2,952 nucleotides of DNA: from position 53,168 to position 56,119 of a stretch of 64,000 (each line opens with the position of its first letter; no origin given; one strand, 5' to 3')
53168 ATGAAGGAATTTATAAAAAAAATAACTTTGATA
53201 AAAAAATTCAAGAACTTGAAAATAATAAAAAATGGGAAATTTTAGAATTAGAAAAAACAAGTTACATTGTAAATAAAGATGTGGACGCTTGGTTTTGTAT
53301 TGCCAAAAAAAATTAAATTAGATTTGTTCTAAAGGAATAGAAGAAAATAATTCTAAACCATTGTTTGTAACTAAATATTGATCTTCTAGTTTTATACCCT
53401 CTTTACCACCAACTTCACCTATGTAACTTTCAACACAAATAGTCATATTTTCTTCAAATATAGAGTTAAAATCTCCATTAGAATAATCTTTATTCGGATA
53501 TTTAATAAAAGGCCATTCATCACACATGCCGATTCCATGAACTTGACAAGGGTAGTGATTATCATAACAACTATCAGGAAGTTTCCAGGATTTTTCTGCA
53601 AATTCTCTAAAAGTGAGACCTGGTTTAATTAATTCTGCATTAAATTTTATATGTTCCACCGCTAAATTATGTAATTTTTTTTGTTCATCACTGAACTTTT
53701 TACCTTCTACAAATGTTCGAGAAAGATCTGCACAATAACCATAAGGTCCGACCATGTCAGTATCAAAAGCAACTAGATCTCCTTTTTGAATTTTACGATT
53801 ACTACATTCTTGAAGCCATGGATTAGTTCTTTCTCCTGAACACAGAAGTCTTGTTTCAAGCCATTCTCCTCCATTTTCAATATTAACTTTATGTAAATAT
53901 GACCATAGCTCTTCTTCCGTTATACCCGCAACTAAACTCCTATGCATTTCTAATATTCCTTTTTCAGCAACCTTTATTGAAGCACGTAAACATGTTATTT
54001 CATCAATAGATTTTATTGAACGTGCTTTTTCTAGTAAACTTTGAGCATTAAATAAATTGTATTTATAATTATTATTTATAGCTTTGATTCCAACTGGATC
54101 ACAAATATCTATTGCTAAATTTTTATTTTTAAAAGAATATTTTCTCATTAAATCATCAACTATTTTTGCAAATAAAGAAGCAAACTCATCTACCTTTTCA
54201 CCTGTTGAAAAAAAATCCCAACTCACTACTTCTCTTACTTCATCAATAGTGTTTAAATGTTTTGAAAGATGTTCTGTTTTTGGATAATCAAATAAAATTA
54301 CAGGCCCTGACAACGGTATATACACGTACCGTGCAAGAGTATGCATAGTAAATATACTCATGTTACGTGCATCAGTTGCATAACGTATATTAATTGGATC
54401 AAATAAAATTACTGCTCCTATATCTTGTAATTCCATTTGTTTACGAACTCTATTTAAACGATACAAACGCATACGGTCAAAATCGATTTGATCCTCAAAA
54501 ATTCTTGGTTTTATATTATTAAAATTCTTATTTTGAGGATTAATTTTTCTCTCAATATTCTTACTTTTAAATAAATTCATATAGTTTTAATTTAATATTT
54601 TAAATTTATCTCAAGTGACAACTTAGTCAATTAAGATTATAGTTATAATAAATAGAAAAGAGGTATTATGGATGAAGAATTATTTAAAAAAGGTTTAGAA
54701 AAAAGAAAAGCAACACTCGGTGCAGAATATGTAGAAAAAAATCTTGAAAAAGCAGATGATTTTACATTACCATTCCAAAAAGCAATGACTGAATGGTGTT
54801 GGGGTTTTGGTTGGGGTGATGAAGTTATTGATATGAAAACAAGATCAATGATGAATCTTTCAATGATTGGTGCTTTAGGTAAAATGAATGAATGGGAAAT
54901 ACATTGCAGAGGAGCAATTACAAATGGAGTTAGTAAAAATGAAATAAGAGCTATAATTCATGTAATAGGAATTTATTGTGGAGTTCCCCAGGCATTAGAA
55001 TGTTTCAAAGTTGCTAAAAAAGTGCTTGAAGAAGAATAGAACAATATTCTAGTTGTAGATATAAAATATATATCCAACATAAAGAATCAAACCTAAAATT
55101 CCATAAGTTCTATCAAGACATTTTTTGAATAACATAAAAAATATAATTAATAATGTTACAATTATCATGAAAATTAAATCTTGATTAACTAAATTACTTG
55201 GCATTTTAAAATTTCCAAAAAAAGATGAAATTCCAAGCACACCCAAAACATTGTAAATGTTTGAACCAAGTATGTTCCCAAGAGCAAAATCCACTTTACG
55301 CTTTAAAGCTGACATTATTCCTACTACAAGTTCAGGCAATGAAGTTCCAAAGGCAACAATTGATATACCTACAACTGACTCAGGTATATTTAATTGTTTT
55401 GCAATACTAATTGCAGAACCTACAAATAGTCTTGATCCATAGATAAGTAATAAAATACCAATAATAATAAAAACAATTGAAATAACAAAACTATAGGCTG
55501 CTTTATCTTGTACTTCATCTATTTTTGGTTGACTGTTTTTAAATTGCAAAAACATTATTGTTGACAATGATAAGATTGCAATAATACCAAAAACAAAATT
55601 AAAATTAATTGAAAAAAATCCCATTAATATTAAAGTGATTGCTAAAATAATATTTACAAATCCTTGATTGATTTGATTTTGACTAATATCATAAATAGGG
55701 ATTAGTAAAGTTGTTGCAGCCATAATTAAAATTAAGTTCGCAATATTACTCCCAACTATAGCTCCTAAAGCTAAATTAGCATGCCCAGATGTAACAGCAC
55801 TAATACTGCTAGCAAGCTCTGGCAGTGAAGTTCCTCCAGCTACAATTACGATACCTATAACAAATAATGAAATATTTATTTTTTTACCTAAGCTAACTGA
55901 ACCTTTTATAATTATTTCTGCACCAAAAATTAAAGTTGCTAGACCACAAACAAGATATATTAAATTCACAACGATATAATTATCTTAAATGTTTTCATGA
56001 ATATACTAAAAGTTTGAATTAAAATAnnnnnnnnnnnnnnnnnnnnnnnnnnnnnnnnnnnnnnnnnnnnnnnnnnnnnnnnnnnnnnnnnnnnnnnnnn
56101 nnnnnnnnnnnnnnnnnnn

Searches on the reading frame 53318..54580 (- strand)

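Call 9: search_protein_families(library=ncbifam, proteins=[window:53318-54580:-], max_evalue=0.00001)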
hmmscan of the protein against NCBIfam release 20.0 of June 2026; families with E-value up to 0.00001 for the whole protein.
window:53318-54580:- (420 aa): 10 families
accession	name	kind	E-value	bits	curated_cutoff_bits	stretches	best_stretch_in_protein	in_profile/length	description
NF043017.1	DimsulpropLyDddP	equivalog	2.7e-111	372.5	600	1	32-418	49-439/443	dimethylsulfonioproprionate lyase DddP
NF040821.1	dipep_PepQ_Arch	equivalog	1.4e-16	60.5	630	1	177-409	110-335/346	Xaa-Pro dipeptidase PepQ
NF011173.0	PRK14575.1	equivalog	5.8e-14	51.9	850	1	139-417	125-400/406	putative peptidase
NF011720.0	PRK15173.1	subfamily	6.5e-14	51.7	420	1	139-417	62-337/343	peptidase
NF038259.1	ectoine_DoeA_2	exception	2.5e-13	49.5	575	1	172-416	135-380/386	ectoine hydrolase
NF007310.0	PRK09795.1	equivalog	1.1e-12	47.5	393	1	183-416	121-352/361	aminopeptidase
NF011174.0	PRK14576.1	subfamily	3.6e-12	45.8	487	1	174-414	162-396/405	putative endopeptidase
NF008131.0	PRK10879.1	equivalog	9.9e-09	34.5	465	1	180-330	164-314/438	Xaa-Pro aminopeptidase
TIGR00500.1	met_pdase_I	equivalog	1.3e-07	31.3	171.35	1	261-403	81-218/247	type I methionyl aminopeptidase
TIGR02993.1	ectoine_eutD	equivalog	2.4e-06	27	613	1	40-416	13-384/391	ectoine hydrolase DoeA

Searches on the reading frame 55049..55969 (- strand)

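Call 9: search_protein_families(library=ncbifam, proteins=[window:55049-55969:-], max_evalue=0.00001)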
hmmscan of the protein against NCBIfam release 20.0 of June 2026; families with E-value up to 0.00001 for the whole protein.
window:55049-55969:- (306 aa): 5 families
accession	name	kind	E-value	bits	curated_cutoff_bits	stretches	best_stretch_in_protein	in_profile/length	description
TIGR00367.1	TIGR00367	hypoth_equivalog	2.3e-58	197.8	179.65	1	3-301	5-310/312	calcium/sodium antiporter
NF008005.0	PRK10734.1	equivalog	1.1e-44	153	432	2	162-304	2-143/325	calcium/sodium antiporter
TIGR00846.1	caca2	superfamily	2e-10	40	317.45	1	80-282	143-349/372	calcium/proton exchanger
TIGR00845.1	caca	equivalog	2e-09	35.8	679.85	1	160-247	751-832/921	sodium/calcium exchanger 1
TIGR00927.1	2A1904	subfamily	5.7e-09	34.2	710.1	0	160-303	1046-1191/1209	K+-dependent Na+/Ca+ exchanger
